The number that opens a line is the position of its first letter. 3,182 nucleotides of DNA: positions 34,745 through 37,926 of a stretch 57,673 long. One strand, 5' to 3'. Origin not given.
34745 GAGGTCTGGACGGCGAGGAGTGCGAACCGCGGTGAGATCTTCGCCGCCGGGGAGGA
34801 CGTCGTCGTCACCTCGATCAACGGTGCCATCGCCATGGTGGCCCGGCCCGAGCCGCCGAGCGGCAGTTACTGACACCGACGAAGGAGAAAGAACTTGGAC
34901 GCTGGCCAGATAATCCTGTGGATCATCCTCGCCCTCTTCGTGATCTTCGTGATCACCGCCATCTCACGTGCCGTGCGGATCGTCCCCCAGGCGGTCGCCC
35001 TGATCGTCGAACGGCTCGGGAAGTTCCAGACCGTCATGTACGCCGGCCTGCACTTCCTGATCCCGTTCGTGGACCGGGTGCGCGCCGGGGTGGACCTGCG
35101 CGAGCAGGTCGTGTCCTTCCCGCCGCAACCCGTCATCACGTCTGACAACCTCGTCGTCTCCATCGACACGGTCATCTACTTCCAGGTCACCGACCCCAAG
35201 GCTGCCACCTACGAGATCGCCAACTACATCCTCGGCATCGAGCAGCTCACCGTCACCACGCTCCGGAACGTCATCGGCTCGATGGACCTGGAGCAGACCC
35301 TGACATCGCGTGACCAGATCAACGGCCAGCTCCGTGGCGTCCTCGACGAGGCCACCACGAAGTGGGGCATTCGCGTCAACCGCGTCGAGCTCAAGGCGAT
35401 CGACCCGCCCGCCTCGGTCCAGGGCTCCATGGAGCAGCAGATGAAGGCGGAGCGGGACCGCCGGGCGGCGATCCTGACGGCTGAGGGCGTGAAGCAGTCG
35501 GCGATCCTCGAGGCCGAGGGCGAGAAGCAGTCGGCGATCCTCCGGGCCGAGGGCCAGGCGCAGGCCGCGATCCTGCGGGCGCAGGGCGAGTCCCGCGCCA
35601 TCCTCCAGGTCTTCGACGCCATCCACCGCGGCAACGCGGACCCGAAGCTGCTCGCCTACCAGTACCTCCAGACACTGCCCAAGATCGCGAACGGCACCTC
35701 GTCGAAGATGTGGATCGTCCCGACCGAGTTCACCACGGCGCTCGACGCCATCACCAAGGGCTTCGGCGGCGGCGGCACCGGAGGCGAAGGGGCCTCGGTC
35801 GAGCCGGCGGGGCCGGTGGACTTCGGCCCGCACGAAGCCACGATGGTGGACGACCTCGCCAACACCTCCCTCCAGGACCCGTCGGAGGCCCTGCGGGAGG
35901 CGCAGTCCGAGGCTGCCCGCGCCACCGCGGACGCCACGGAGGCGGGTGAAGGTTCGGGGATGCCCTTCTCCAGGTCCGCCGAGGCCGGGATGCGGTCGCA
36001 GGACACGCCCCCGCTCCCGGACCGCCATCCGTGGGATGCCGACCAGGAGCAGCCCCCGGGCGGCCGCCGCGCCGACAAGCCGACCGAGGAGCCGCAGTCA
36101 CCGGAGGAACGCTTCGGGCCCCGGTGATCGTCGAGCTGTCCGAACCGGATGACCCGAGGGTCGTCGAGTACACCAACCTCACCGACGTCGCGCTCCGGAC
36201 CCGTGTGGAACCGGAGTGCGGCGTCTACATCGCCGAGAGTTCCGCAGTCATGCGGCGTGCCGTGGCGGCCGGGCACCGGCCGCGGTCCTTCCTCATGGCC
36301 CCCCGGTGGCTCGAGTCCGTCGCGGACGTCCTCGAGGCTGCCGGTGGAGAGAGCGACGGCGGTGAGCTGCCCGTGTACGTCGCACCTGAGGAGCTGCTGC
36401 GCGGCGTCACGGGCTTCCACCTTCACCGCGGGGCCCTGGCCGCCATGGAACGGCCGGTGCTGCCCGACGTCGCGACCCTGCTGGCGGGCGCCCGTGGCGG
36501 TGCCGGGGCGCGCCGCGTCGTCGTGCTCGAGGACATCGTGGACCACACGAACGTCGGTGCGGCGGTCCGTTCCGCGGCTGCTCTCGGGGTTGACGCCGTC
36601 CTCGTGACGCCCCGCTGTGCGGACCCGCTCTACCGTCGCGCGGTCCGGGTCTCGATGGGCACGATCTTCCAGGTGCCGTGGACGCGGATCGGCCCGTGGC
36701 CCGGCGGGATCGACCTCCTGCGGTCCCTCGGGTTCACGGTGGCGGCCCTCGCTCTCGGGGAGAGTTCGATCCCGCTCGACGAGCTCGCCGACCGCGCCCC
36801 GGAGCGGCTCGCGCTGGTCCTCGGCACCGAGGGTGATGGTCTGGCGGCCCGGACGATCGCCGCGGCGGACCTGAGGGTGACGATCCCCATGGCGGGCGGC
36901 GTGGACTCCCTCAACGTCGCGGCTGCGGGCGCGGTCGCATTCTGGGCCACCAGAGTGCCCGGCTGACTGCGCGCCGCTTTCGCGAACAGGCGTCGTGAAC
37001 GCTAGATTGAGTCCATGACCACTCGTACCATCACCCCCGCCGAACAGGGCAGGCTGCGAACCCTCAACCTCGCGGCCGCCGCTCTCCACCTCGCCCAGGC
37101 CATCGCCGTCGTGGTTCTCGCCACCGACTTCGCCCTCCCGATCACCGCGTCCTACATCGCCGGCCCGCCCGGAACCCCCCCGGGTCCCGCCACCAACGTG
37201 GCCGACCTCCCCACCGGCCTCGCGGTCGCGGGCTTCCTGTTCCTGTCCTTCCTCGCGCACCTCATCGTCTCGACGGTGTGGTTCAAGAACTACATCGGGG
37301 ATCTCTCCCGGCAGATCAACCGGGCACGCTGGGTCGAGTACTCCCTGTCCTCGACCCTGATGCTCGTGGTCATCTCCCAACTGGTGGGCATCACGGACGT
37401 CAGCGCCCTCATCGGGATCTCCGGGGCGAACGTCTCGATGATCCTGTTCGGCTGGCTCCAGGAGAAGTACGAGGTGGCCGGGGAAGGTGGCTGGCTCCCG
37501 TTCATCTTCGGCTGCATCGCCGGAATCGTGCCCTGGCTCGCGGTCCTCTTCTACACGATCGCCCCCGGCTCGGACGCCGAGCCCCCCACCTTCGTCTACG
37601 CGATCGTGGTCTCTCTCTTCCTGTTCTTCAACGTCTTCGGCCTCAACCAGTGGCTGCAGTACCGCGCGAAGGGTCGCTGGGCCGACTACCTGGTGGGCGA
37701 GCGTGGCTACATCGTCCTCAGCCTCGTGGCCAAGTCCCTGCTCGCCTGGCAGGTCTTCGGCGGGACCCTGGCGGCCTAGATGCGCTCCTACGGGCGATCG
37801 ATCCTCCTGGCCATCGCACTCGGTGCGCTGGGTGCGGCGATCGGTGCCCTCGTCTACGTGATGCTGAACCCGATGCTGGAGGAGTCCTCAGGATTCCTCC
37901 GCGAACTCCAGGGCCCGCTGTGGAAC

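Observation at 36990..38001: Heliorhodopsin with an abutting 73-aa two-helix membrane ORF: possible photoreceptor-partner unit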

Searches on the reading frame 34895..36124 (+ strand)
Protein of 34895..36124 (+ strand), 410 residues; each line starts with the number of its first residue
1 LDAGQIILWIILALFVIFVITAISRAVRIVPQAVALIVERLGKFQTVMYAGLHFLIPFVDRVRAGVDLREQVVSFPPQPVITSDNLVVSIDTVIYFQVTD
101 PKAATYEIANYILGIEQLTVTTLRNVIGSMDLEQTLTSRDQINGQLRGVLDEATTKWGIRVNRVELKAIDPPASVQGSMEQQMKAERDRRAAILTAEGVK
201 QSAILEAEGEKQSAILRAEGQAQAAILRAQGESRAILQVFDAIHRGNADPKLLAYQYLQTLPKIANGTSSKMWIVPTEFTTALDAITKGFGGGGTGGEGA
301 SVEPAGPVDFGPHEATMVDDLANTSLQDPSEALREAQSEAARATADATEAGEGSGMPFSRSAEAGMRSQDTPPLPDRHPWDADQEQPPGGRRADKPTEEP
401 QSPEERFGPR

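Call 49: search_protein_families(library=pfam, proteins=[window:34895-36124:+], max_evalue=0.0001)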
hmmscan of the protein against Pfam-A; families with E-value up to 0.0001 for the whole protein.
window:34895-36124:+ (410 aa): 1 family
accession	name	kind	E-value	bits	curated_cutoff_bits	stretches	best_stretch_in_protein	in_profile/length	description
PF01145.31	Band_7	-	1e-40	140.1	23.6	1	29-198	2-174/176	SPFH domain / Band 7 family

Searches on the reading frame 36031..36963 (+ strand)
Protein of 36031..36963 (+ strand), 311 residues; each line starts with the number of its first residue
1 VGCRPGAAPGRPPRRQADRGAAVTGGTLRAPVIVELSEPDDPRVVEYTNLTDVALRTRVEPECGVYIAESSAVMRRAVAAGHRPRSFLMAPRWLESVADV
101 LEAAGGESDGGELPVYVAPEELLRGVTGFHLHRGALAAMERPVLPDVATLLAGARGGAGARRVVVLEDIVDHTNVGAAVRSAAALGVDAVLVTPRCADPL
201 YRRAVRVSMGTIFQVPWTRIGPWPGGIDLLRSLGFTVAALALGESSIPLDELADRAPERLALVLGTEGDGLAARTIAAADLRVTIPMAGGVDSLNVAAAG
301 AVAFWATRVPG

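Call 3: search_protein_families(library=pfam, proteins=[window:36031-36963:+], max_evalue=0.01)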
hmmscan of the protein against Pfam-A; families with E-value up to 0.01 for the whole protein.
window:36031-36963:+ (311 aa): 1 family
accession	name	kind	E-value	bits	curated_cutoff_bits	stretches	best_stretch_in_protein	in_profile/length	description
PF00588.24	SpoU_methylase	-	8.9e-34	117.1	29.7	1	163-304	3-141/142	SpoU rRNA Methylase family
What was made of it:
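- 36031..36966 (+): Upstream flank: a SpoU/TrmH-type RNA methyltransferase gene. The true start is probably further downstream, near 36124, because relatives are called at 278-280 aa. PF00588 E=9e-34 (call 3).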

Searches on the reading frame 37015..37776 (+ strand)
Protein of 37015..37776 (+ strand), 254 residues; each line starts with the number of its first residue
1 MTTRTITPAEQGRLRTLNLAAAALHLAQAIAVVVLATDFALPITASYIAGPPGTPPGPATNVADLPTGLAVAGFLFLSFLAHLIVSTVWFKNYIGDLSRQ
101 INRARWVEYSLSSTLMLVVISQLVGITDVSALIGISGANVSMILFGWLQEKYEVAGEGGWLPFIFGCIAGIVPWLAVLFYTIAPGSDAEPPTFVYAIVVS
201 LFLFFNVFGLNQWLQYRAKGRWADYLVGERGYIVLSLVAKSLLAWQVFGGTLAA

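Call 3: search_protein_families(library=pfam, proteins=[window:37015-37776:+], max_evalue=0.01)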
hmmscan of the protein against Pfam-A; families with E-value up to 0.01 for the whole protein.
window:37015-37776:+ (254 aa): 1 family
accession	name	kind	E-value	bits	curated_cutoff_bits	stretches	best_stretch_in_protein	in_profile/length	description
PF18761.7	Heliorhodopsin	-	1e-99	333.2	26.7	1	14-252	1-242/242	Heliorhodopsin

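Call 4: search_solved_structures(query=window:37015-37776:+, show_alignments=2)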
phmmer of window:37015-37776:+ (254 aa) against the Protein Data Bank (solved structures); distinct sequences matched with E-value up to 0.001: 6.
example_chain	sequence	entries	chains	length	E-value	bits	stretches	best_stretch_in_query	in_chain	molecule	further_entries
9ljj_A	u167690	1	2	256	7.4e-84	284.6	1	11-252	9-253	Heliorhodopsin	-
6su3_X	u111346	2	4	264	8.3e-84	284.4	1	11-252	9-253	48C12 heliorhodopsin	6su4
6uh3_A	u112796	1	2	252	1.4e-83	283.7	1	12-252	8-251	Heliorhodopsin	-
6is6_A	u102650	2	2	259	1.2e-49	172.5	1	14-252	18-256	heliorhodopsin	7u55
7clj_A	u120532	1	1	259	2.9e-49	171.2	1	14-252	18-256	heliorhodopsin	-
9vfc_A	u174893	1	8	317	3.8e-40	141.4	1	16-251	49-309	heliorhodopsin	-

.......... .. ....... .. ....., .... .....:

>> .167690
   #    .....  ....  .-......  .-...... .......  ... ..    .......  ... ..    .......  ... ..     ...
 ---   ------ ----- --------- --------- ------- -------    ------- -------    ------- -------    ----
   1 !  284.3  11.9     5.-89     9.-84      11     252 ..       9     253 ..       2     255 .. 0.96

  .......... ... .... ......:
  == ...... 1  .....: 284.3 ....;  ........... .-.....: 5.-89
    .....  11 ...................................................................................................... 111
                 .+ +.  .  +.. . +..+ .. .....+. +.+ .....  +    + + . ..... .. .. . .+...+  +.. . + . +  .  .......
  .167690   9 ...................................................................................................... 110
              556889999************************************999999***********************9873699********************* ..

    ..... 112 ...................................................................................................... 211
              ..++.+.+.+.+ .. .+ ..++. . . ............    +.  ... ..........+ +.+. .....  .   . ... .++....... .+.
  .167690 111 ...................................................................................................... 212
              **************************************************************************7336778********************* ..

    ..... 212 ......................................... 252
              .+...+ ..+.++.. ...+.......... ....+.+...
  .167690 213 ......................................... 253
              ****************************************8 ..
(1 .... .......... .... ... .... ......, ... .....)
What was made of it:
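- On Heliorhodopsin (Pfam PF18761): Near-gapless alignment across the whole solved 48C12 chain, residues 9-253 (call 4).
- Checked: The heliorhodopsin is far beyond chance: PF18761 E=1e-99 over profile positions 1-242 of 242 (call 3), and 48C12 (6su3) E=8e-84 (call 4).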

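Call 6: find_related_loci(query=window:37015-37776:+, collection=genome_contigs, flank=4000)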
Query window:37015-37776:+ (254 aa) in genome_contigs; peptide patterns used: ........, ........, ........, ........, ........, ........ (x = any residue, [..] = any of these).
600 stretches matched a pattern (row limit reached: there are more); 483 encode a relative of the query (tblastn E <= 1e-3); the best 80 are kept; 80 distinct loci.
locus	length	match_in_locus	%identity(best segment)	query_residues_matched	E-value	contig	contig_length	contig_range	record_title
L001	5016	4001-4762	96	1-254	1e-161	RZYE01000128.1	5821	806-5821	MAG: Actinomycetota bacterium isolate INTA.AUR.005 contig-100_7358, whole genome shotgun sequence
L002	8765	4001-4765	73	1-253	8e-109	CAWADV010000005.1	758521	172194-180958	MAG: uncultured Actinomycetota bacterium isolate MFD03066.bin.2.51 genome assembly, contig: contig_6049, whole genome sh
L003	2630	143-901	75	3-253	3e-113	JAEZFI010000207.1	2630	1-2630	MAG: Actinomycetes bacterium isolate OH_CBrB_44 k127_829975, whole genome shotgun sequence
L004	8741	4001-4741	68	10-254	5e-109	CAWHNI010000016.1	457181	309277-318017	MAG: uncultured Actinomycetota bacterium isolate MFD04850.bin.2.82 genome assembly, contig: contig_59732, whole genome s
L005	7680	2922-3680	75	3-253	5e-109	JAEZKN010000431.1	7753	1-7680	MAG: Actinomycetes bacterium isolate OH_CDB_31 k127_40484, whole genome shotgun sequence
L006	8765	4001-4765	66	1-253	2e-108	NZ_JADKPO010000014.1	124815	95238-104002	Nocardioides agariphilus strain KCTC 19276 76_contigs_014, whole genome shotgun sequence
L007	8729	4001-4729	69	14-254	3e-108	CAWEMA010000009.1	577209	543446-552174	MAG: uncultured Actinomycetota bacterium isolate MFD05674.bin.1.229 genome assembly, contig: contig_39560, whole genome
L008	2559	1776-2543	66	1-254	2e-112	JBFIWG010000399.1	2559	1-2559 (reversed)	MAG: Nocardioidaceae bacterium isolate Mix_sand13.2021.11.Z.77 k141_3370985_length_2559_cov_10.0000, whole genome shotgu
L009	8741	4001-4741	69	9-254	6e-108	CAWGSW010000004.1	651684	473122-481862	MAG: uncultured Actinomycetota bacterium isolate MFD05674.bin.1.232 genome assembly, contig: contig_17870, whole genome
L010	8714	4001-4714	69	18-253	4e-106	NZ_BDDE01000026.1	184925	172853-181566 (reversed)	Actinomadura sp. K4S16 strain NBRC 110471, whole genome shotgun sequence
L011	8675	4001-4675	75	32-254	4e-106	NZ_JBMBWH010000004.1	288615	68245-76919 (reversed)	Knoellia sp. CPCC 206435 Scaffold4_1, whole genome shotgun sequence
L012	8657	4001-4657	76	37-253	2e-105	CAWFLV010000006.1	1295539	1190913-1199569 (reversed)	MAG: uncultured Actinomycetota bacterium isolate MFD01721.bin.1.213 genome assembly, contig: contig_412, whole genome sh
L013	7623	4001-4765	66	5-254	5e-103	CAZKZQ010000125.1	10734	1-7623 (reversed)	MAG TPA_asm: uncultured Nocardioidaceae bacterium isolate binchicken_co105_20 genome assembly, contig: NODE_8002_length_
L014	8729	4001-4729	67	14-253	7e-103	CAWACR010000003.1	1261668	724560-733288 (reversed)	MAG: uncultured Actinomycetota bacterium isolate MFD00905.bin.2.5 genome assembly, contig: contig_3114, whole genome sho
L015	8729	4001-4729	69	14-254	2e-102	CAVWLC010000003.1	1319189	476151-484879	MAG: uncultured Actinomycetota bacterium isolate MFD09368.bin.1.203 genome assembly, contig: contig_12698, whole genome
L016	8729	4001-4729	69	14-254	3e-102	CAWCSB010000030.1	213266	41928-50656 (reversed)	MAG: uncultured Actinomycetota bacterium isolate MFD04935.bin.3.47 genome assembly, contig: contig_4501, whole genome sh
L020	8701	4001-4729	69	14-254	1e-101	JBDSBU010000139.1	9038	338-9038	MAG: Marmoricola sp. isolate cluster1_bin.140 k127_15576924, whole genome shotgun sequence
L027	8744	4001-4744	65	9-253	3e-100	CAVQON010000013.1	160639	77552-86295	MAG: uncultured Actinomycetota bacterium isolate MFD09964.bin.1.108 genome assembly, contig: contig_4371, whole genome s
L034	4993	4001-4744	63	9-253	1e-97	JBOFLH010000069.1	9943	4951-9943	MAG: Nocardioides sp. isolate WFFMC_MAG_345 k139_58526_flag=1_multi=5.9077_len=9943, whole genome shotgun sequence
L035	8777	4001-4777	63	7-253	1e-97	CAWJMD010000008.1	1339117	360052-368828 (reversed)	MAG: uncultured Actinomycetota bacterium isolate MFD02581.bin.1.282 genome assembly, contig: contig_6005, whole genome s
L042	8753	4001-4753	60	6-253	6e-95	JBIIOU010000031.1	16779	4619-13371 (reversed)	MAG: Candidatus Nanopelagicales bacterium isolate ME2002-11-07_3300042865_group1_bin157 Rohwer_bin351_scaffold_3039_c1,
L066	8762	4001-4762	85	1-254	5e-129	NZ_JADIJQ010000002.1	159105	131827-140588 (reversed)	Tessaracoccus sp. SD287 2, whole genome shotgun sequence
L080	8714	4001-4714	61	14-248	1e-87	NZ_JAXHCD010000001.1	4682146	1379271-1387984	Jannaschia sp. R86511 contig_1, whole genome shotgun sequence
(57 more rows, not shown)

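Call 22: search_protein_families(library=pfam, proteins=[L066:2400-3950:-, L066:4831-6513:-, L066:6356-7909:+, L066:1672-2526:+, L066:7967-8701:-], max_evalue=0.001)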
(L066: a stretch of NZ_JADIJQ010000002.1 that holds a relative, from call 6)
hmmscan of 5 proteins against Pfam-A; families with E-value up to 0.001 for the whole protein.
L066:2400-3950:- (517 aa): 2 families
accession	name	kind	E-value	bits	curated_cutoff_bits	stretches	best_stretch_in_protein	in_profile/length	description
PF00324.27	AA_permease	-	3.2e-87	293.6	24.6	1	52-477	2-451/470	Amino acid permease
PF13520.12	AA_permease_2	-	2.6e-37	129.2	27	1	51-483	5-427/427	Amino acid permease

L066:4831-6513:- (561 aa): 2 families
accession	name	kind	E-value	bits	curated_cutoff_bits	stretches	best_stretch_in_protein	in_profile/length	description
PF13685.12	Fe-ADH_2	-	2.4e-29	102.7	28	1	121-272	2-149/149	Iron-containing alcohol dehydrogenase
PF00465.25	Fe-ADH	-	0.00016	21.8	31.3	1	118-221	3-103/168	Iron-containing alcohol dehydrogenase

L066:6356-7909:+ (518 aa): 1 family
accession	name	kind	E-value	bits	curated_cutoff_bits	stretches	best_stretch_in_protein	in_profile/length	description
PF10009.15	DUF2252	-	2.4e-118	396.1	22.3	1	98-504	1-390/392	Uncharacterized protein conserved in bacteria (DUF2252)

L066:1672-2526:+ (285 aa): 0 families

L066:7967-8701:- (245 aa): 0 families

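Call 68: search_protein_families(library=pfam, proteins=[L027:4775-5170:+, L034:4757-4993:+, L080:4817-5125:+, L042:4778-5533:+, L007:4771-5328:+, L016:4729-5241:+, L035:4787-6310:+, L020:4729-5226:+, L009:4741-5025:+], max_evalue=0.001)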
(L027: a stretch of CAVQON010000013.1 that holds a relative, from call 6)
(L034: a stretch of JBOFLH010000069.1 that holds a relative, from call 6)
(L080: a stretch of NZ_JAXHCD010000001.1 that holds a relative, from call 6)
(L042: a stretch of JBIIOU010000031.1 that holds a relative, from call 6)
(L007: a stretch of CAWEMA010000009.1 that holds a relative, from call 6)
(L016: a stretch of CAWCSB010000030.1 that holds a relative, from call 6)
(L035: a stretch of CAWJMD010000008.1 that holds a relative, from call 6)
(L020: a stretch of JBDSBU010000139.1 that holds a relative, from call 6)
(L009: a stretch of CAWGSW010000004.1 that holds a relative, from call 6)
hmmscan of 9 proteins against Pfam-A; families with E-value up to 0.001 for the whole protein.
L027:4775-5170:+ (132 aa): 1 family
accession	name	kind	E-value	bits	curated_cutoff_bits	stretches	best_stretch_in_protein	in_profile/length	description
PF08818.16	DUF1801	-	1.1e-11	45.4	27.2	1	26-129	2-84/85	Domain of unknown function (DU1801)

L034:4757-4993:+ (79 aa): 1 family
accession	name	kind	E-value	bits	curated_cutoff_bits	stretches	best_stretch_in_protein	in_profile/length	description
PF01219.24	DAGK_prokar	-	5.9e-08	32.9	22.3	1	23-79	4-61/102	Prokaryotic diacylglycerol kinase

L080:4817-5125:+ (103 aa): 0 families

L042:4778-5533:+ (252 aa): 1 family
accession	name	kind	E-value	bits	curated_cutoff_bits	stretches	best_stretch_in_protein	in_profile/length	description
PF04474.17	DUF554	-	4.9e-67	226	25.1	1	5-243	2-219/220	Protein of unknown function (DUF554)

L007:4771-5328:+ (186 aa): 1 family
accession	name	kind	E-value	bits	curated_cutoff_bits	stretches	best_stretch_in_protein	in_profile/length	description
PF04832.17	SOUL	-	9.1e-44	150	27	1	7-171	2-172/173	SOUL heme-binding protein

L016:4729-5241:+ (171 aa): 1 family
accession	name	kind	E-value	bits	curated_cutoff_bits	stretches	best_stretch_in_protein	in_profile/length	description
PF04832.17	SOUL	-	2.6e-42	145.2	27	1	3-167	2-172/173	SOUL heme-binding protein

L035:4787-6310:+ (508 aa): 1 family
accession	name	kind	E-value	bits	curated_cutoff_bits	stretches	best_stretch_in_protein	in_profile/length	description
PF13231.12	PMT_2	-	2.8e-26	93.1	26.1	1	64-224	1-160/160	Dolichyl-phosphate-mannose-protein mannosyltransferase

L020:4729-5226:+ (166 aa): 2 families
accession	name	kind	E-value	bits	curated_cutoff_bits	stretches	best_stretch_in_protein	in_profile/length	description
PF10604.15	Polyketide_cyc2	-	4.9e-09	37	27.4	1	24-161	5-141/142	Polyketide cyclase / dehydrase and lipid transport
PF08327.17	AHSA1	-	0.00013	22.7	22.1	1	30-130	1-99/125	Activator of Hsp90 ATPase homolog 1-like protein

L009:4741-5025:+ (95 aa): 1 family
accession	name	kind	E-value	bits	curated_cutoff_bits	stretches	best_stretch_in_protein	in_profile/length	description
PF04832.17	SOUL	-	1.7e-12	48.1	27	1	21-88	37-107/173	SOUL heme-binding protein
